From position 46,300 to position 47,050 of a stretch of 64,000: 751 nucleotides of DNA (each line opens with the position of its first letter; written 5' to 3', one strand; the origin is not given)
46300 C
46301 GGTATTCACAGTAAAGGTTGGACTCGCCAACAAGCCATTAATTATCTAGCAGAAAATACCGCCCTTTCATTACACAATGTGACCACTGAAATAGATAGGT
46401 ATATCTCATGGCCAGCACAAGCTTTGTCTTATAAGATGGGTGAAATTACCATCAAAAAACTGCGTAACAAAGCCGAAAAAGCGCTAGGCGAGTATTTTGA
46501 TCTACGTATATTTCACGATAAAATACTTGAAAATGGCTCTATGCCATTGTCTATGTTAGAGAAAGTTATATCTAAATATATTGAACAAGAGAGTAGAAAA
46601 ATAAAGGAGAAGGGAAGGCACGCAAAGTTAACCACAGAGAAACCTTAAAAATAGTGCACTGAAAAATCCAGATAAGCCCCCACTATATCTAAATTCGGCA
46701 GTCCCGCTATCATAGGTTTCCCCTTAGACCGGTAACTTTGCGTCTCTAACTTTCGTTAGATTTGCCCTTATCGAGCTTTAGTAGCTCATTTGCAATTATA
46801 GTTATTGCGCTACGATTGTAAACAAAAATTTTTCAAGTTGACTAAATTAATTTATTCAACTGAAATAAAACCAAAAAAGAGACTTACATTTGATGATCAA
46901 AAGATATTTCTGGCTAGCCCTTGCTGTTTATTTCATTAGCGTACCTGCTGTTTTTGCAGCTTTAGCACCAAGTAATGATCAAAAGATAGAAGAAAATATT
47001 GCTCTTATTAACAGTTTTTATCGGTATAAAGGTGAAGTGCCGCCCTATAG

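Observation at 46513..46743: Unusual expression platform: an 11-nt perfect complement of the aptamer core overlaps a GTG-initiated 40-codon antisense ORF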

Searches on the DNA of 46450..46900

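Call 53: search_rna_families(source=window, start=46450, end=46900, threshold=evalue, max_evalue=5)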
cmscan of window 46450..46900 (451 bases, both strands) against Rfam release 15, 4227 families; matches with E-value up to 5: 1.
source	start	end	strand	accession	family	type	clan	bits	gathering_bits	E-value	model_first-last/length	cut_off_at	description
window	46694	46776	-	RF01051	c-di-GMP-I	Cis-reg; riboswitch;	CL00126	82.7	35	6.3e-17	1-87/87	no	c-di-GMP-I riboswitch aptamer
